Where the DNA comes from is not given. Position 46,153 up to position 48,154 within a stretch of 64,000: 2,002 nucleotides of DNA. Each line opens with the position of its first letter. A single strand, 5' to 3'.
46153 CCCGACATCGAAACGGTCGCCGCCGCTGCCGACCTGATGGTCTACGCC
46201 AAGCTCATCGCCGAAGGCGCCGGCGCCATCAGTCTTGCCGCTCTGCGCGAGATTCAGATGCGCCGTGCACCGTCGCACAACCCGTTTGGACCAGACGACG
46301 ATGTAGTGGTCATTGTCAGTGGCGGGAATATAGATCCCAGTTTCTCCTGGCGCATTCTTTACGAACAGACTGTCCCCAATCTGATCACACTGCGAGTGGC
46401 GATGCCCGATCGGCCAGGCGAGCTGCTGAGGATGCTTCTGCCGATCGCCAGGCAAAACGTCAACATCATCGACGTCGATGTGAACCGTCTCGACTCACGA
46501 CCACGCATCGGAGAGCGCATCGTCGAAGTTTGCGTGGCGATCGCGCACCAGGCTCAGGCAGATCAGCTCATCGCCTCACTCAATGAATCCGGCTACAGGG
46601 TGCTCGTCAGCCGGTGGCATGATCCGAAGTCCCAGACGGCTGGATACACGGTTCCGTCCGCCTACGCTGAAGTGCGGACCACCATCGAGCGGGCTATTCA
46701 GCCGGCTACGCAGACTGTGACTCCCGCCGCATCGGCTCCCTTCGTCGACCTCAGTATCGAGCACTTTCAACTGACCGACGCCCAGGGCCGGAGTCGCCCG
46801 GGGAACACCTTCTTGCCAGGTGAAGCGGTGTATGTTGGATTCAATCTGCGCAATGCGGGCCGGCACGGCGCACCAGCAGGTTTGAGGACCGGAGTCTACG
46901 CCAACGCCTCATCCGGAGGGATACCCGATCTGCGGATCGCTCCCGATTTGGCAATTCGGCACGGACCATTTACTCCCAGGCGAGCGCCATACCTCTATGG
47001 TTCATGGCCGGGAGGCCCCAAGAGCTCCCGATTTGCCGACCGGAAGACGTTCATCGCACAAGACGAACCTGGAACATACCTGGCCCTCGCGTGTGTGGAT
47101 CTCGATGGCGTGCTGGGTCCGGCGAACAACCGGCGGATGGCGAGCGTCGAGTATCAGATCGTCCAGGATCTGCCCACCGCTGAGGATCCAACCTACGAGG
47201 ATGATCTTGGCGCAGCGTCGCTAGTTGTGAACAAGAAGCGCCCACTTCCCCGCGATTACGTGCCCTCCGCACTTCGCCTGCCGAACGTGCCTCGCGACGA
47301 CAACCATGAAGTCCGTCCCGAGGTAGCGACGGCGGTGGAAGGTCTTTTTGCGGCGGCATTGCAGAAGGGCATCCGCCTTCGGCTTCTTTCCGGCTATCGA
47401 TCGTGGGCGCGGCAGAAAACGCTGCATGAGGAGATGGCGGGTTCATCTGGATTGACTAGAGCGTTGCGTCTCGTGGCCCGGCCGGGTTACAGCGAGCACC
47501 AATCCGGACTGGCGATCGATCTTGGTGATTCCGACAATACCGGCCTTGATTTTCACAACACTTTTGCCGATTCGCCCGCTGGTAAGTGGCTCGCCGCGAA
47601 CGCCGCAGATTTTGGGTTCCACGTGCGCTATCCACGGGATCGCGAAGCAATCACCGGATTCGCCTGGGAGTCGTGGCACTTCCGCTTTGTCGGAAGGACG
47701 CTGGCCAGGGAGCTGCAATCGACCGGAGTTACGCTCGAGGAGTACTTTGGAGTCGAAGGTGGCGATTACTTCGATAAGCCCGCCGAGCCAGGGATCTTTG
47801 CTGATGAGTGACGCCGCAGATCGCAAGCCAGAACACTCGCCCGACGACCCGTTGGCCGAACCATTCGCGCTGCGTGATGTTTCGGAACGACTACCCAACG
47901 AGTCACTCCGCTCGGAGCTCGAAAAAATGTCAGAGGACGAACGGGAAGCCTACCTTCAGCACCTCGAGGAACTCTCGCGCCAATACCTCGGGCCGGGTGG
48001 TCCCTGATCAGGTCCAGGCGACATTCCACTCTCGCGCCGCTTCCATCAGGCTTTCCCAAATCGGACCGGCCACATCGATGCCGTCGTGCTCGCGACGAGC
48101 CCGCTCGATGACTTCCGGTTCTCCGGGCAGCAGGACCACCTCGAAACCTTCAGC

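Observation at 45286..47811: Single ORF fusing a threonine/serine dehydratase-like PLP enzyme to a VanY-type D,D-carboxypeptidase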

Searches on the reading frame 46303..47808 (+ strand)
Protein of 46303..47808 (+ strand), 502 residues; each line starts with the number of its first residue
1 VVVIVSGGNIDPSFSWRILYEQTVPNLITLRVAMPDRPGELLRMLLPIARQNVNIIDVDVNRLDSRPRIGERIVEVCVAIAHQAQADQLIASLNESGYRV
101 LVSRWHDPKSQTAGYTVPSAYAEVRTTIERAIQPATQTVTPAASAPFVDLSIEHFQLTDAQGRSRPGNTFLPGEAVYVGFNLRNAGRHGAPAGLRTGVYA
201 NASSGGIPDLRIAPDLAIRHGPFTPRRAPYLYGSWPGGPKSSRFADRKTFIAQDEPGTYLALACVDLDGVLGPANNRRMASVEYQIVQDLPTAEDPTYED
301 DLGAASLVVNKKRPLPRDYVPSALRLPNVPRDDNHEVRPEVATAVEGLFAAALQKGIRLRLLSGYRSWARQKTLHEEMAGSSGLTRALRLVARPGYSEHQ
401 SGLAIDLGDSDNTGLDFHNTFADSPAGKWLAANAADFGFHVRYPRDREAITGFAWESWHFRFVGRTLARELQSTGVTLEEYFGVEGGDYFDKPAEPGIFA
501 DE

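Call 63: find_related_loci(query=A4, collection=metagenome_contigs, flank=3000)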
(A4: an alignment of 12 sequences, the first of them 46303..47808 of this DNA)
Query A4 (502 aa) in metagenome_contigs; peptide patterns used: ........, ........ (x = any residue, [..] = any of these).
77 stretches matched a pattern; 8 encode a relative of the query (tblastn E <= 1e-3); 8 distinct loci.
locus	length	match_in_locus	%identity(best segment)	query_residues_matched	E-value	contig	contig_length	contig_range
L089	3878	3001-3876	79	1-443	5e-64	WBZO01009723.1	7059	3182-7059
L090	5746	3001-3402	72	1-134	2e-56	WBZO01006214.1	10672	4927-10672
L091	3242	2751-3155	69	1-140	3e-55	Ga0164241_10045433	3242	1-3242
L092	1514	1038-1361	80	1-108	1e-56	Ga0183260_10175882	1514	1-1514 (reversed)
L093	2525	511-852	75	1-114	6e-54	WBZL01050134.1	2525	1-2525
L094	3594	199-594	68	1-137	9e-54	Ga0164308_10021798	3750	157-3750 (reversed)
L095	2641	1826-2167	76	1-114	5e-54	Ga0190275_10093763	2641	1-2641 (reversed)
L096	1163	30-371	75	1-114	5e-56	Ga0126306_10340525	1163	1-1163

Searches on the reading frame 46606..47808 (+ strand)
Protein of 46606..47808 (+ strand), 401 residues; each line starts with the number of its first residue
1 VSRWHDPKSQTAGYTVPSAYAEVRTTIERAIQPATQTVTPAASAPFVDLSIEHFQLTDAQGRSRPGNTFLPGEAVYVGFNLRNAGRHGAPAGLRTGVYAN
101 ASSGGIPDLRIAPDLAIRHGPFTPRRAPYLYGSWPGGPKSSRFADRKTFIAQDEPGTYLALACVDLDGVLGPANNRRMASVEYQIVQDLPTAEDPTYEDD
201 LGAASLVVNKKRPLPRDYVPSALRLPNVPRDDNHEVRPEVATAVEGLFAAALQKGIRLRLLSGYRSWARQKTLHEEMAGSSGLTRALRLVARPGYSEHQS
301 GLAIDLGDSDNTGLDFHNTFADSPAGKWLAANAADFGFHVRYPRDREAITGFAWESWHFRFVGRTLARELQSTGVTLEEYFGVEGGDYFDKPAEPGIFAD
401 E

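Call 23: find_homologous_proteins(query=window:46606-47808:+, max_evalue=0.00001)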
Query window:46606-47808:+ (401 aa): 1140 proteins with E <= 0.00001 among 8000 candidates; the best 120 are listed.
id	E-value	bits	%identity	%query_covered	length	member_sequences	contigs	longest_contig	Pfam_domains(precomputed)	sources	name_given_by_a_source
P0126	1.1e-57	214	40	44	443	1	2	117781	PF02557.23,PF26571.1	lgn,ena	-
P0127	9.9e-47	178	45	51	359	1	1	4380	PF02557.23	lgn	-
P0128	7.9e-46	175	51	46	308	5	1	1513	PF02557.23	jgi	jgi:D-alanyl-D-alanine carboxypeptidase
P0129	1.4e-45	175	52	46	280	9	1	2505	PF02557.23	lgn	-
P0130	3.1e-45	173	52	46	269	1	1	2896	PF02557.23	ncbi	-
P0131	2.0e-44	171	47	46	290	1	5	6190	PF02557.23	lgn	-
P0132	3.1e-44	170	43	51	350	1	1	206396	PF02557.23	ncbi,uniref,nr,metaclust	ncbi:hypothetical protein SD70_02755 [Gordoniibacillus kamchatkensis]|uniref:D-alanyl-D-alanine carb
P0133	7.9e-44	169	49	46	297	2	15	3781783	PF02557.23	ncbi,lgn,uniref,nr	ncbi:M15 family metallopeptidase [Arthrobacter antioxidans]|uniref:M15 family metallopeptidase n=1 T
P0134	1.5e-43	168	49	48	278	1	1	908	PF02557.23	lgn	-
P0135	4.9e-43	166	48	46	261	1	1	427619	PF02557.23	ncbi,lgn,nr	ncbi:MAG: Serine-type D-Ala-D-Ala carboxypeptidase [Candidatus Saccharibacteria bacterium]|nr:Serine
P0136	5.3e-43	166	49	45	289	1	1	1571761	PF02557.23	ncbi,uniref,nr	ncbi:D-alanyl-D-alanine carboxypeptidase family protein [Arthrobacter sp. SX1312]|uniref:M15 family 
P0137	1.5e-42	165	47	45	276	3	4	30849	PF02557.23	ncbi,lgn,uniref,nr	ncbi:M15 family metallopeptidase [Paenibacillus chibensis]|uniref:M15 family metallopeptidase n=1 Ta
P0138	2.7e-42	164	48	46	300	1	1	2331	PF02557.23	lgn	-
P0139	4.3e-42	163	45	46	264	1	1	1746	PF02557.23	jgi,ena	-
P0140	9.7e-42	162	46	46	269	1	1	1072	PF02557.23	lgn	-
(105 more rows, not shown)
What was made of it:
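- Tried and rejected: The search with the C-terminal half (call 23) returned stand-alone VanY proteins.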

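Call 51: predict_structure(alignment_id=A3)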
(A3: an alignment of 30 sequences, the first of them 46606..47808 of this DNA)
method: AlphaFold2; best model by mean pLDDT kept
length: 401 residues; sequences in the alignment: 30
mean_pLDDT: 85.2   pTM: 0.58
mean pLDDT of the five models: 85.2, 84.7, 84.4, 84.2, 84.0
residues with pLDDT >= 90: 279; 70-90: 51; 50-70: 21; < 50: 50
segments of 3 or more residues with pLDDT < 50: 1-18, 20-22, 31-38, 193-200, 392-401
pLDDT, mean of each block of 10 residues (from residue 1): 40 43 51 43 77 94 90 96 93 95 82 93 91 89 88 97 94 90 93 48 73 93 94 94 95 97 97 97 94 96 97 94 97 97 95 97 92 94 85 46 38
secondary structure, 60 per line:
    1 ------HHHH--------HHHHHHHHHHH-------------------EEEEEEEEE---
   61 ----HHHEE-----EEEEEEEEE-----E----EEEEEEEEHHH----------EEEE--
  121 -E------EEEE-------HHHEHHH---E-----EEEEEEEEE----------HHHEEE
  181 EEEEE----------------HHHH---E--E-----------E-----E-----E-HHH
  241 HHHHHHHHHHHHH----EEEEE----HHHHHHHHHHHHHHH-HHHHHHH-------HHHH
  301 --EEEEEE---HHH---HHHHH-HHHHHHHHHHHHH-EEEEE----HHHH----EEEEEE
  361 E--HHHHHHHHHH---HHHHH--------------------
elements in order: H7-10 H19-29 E49-57 E75-83 E94-101 E115-118 E129-132 E156-164 E178-185 H202-205 H238-253 E258-262 H267-281 H283-289 H297-300 E303-308 H318-322 H324-336 E338-342 H347-350 E355-361 H364-373 H377-381
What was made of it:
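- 46741..47181 (+): CARDB-like Ig-type beta-sandwich, about residues 486-632. It is absent from the 682-693 aa orthologues. The AF2 all-beta domain has pLDDT above 90 (call 51).
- Checked: The AF2 model has an all-beta domain at about residues 489-625 with pLDDT above 90 (call 51).
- The domain models with pLDDT about 95 (call 51).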

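Call 54: fold_search(model_id=the predicted structure, library=pdb)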
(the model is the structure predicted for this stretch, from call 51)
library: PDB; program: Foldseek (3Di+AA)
matches with E <= 10: 1468; with E <= 0.001: 87
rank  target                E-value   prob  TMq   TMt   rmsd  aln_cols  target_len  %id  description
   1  4jid_A                2.0e-19  1.00  0.41  0.88   4.6       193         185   39  Crystal structure of BaLdcB / VanY-like L,D-carboxypeptidase Zinc(II)-free (released 2013-04-03)
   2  4ox3                  4.8e-19  1.00  0.41  0.76   2.7       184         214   40  Structure of the LdcB LD-carboxypeptidase reveals the molecular basis of peptidoglycan recognition (released 2014-06-11)
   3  4mph_A                5.1e-19  1.00  0.41  0.88   2.3       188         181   40  Crystal structure of BaLdcB / VanY-like L,D-carboxypeptidase Zinc(II)-bound (released 2013-09-25)
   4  4mph_B                1.4e-18  1.00  0.41  0.87   4.8       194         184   39  Crystal structure of BaLdcB / VanY-like L,D-carboxypeptidase Zinc(II)-bound (released 2013-09-25)
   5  4jid_B                2.0e-18  1.00  0.41  0.89   2.9       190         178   39  Crystal structure of BaLdcB / VanY-like L,D-carboxypeptidase Zinc(II)-free (released 2013-04-03)
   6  4oak_A                2.4e-16  1.00  0.40  0.82   2.7       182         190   36  Crystal structure of vancomycin resistance D,D-dipeptidase/D,D-pentapeptidase VanXYc D59S mutant in complex with D-Ala (released 2014-01-15)
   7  4oxd_A                1.1e-15  1.00  0.38  0.81   2.2       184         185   37  Structure of the LdcB LD-carboxypeptidase reveals the molecular basis of peptidoglycan recognition (released 2014-05-21)
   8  4mus_A                1.6e-15  1.00  0.41  0.86   2.1       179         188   36  Crystal structure of vancomycin resistance D,D-dipeptidase/D,D-pentapeptidase VanXYc D59S mutant in complex with D-Ala (released 2013-10-09)
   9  4d0y_A                2.6e-15  1.00  0.38  0.80   2.1       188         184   37  Crystal structure of DacB from Streptococcus pneumoniae D39 (released 2014-08-06)
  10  4nt9_A                6.8e-15  1.00  0.38  0.81   1.9       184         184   38  Crystal structure of an L,D-carboxypeptidase DacB from Streptococcus pneumonia (released 2014-11-12)
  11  4oxd_B                6.8e-15  1.00  0.37  0.80   2.2       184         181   36  Structure of the LdcB LD-carboxypeptidase reveals the molecular basis of peptidoglycan recognition (released 2014-05-21)
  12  4mut_A                9.2e-15  1.00  0.42  0.87   2.1       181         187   36  Crystal structure of vancomycin resistance D,D-dipeptidase/D,D-pentapeptidase VanXYc D59S mutant in complex with D-Ala (released 2013-10-09)
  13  4mut_B                9.2e-15  1.00  0.42  0.86   2.3       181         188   36  Crystal structure of vancomycin resistance D,D-dipeptidase/D,D-pentapeptidase VanXYc D59S mutant in complex with D-Ala (released 2013-10-09)
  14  5hnm_E                9.8e-15  1.00  0.39  0.84   3.1       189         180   30  Crystal structure of vancomycin resistance D,D-pentapeptidase VanY E175A mutant from VanB-type resistance cassette in  (released 2016-02-10)
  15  5hnm_C                1.0e-14  1.00  0.39  0.86   3.0       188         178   30  Crystal structure of vancomycin resistance D,D-pentapeptidase VanY E175A mutant from VanB-type resistance cassette in  (released 2016-02-10)
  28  3idu_B                3.2e-05  1.00  0.22  0.71   4.6       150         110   14  Crystal Structure of the CARDB domain of the PF1109 protein in complex with di-metal ions from Pyrococcus furiosus, No (released 2009-08-04)
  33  3idu_A                1.9e-04  1.00  0.21  0.64  10.1       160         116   12  Crystal Structure of the CARDB domain of the PF1109 protein in complex with di-metal ions from Pyrococcus furiosus, No (released 2009-08-04)
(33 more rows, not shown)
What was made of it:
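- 46741..47181 (+): Foldseek matches are CARDB 3idu, RhoGDI and the Wzt CBD (call 54).
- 47218..47775 (+): M15B zinc peptidase domain, LdcB/VanY type, about residues 645-830. Inferred roles by alignment to SpLdcB: R in SGYRS, H and D in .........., E and H in ESWH. Foldseek TM (target) is 0.76-0.89 to LdcB (call 54).
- On LdcB LD-carboxypeptidase (NF041194): Foldseek TM scores are similar for both (call 54).
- On CARDB domain (PF07705): The model matches CARDB 3idu at TM target 0.71, and also RhoGDI-type Ig folds (call 54).
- Closest known: VanXY. Same: VanXY is a cytoplasmic M15B enzyme and a close structural match (call 54).
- Checked: Its structural matches are Ig-like folds, including CARDB 3idu (call 54).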

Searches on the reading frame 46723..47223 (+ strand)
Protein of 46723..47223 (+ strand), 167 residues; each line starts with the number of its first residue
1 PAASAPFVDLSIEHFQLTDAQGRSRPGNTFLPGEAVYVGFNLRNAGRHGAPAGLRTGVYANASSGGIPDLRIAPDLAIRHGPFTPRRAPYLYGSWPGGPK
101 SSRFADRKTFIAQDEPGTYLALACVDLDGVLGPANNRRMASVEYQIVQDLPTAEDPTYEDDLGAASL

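Call 35: search_protein_families(library=pfam, proteins=[window:46723-47223:+], max_evalue=5)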
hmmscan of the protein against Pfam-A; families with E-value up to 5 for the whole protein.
window:46723-47223:+ (167 aa): 0 families
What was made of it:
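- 46741..47181 (+): The window segment alone has no Pfam hit (call 35).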

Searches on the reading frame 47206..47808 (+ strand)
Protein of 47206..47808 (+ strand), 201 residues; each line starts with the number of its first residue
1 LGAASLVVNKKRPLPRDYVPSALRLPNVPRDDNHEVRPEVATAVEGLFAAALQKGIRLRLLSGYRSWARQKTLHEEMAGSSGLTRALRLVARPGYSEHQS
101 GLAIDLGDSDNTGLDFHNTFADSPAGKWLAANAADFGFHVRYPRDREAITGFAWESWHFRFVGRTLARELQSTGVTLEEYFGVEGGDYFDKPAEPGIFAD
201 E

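Call 53: search_solved_structures(query=window:47206-47808:+, max_evalue=1e-10, show_alignments=5)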
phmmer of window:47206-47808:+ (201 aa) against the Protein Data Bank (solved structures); distinct sequences matched with E-value up to 1e-10: 11.
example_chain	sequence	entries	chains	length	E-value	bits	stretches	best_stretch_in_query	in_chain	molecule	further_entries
4ox3_A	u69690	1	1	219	1.1e-38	136.3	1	7-181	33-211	Putative carboxypeptidase YodJ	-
4mph_A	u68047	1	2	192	3.9e-38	134.6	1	4-182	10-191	D-alanyl-D-alanine carboxypeptidase family protein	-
4jid_A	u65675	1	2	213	5.2e-38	134.1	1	4-182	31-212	D-alanyl-D-alanine carboxypeptidase family protein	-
4d0y_A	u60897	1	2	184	1.3e-29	106.7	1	35-190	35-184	DACB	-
4ox5_A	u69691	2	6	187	1.4e-29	106.6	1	35-190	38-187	LdcB LD-carboxypeptidase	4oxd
4nt9_B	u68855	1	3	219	1.5e-29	106.5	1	36-190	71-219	Putative uncharacterized protein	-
4mur_A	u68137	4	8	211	1.3e-27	100.2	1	7-181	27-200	D,D-dipeptidase/D,D-carboxypeptidase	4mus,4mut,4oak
4f78_A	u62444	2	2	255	3.3e-23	85.8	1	6-181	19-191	D,D-dipeptidase/D,D-carboxypeptidase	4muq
6a6a_A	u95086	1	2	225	1.5e-21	80.4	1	6-185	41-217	D-alanyl-D-alanine carboxypeptidase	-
5zhf_A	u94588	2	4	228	1.6e-21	80.3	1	6-185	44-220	D-alanyl-D-alanine carboxypeptidase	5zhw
5hnm_A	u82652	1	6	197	1.6e-21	80.3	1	6-184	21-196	D-alanyl-D-alanine carboxypeptidase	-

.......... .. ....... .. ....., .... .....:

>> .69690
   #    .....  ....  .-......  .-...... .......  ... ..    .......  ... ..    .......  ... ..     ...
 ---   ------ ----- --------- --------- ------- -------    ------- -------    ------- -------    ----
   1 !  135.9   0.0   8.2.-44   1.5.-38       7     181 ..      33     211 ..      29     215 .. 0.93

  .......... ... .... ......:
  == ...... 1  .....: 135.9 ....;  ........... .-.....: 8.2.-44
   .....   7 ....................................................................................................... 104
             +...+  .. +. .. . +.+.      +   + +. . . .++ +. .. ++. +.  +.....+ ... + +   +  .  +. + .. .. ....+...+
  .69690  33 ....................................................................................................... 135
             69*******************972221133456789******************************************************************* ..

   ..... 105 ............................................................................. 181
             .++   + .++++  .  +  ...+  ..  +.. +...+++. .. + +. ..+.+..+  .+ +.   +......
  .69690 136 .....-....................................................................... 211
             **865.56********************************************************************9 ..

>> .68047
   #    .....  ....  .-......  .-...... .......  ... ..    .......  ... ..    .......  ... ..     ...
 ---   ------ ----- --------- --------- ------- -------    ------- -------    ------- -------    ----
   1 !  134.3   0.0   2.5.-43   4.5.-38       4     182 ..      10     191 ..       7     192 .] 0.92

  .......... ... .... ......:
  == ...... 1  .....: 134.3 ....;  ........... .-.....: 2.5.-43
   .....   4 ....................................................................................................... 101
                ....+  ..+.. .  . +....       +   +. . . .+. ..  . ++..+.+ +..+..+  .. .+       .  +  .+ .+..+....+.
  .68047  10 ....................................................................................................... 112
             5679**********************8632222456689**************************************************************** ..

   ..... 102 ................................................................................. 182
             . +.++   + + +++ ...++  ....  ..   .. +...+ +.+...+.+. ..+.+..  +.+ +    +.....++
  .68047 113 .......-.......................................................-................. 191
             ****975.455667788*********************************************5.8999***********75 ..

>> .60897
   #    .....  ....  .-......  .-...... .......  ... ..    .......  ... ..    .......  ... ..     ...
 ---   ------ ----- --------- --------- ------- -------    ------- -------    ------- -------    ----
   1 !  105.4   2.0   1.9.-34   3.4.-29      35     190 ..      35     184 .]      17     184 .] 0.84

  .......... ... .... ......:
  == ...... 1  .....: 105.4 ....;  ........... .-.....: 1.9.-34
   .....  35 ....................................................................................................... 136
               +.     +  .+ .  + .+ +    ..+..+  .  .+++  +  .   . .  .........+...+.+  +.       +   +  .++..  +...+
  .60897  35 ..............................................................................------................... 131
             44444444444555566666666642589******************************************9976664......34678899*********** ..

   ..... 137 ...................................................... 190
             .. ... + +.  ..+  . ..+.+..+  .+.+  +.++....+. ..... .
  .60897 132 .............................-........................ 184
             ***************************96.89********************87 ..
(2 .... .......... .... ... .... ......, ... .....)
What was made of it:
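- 47218..47775 (+): It aligns end to end with BsLdcB 4ox3 and BaLdcB 4mph (call 53).
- On LdcB LD-carboxypeptidase (NF041194): The region after the zinc Asp has the same length as in BsLdcB and BaLdcB (1-residue gap; call 53).
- The beta4-alpha5 region has the same length as in BsLdcB (call 53). The domain and its C-terminal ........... tail align end to end with LdcB (call 53).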

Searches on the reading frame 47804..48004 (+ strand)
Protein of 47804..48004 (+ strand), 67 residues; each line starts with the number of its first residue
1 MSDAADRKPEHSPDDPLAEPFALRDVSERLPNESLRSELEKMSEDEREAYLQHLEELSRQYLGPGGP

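Call 66: search_protein_families(library=pfam, proteins=[window:47804-48004:+], max_evalue=1)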
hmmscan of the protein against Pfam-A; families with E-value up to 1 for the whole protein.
window:47804-48004:+ (67 aa): 2 families
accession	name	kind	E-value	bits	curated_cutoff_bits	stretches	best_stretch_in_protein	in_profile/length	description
PF23768.1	DUF7167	-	0.00043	20.8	24.4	1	36-57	24-46/60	Domain of unknown function (DUF7167)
PF08281.18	Sigma70_r4_2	-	0.055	13.6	25.7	1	33-58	2-28/54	Sigma-70, region 4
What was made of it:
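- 47804..48007 (+): Conserved 67-aa acidic ORF ending YLGPGGP. Its ATG overlaps the fusion's stop by 8 nt. It follows both the fused and the unfused orthologues. There is only a sub-threshold Pfam hit to DUF7167 (call 66).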
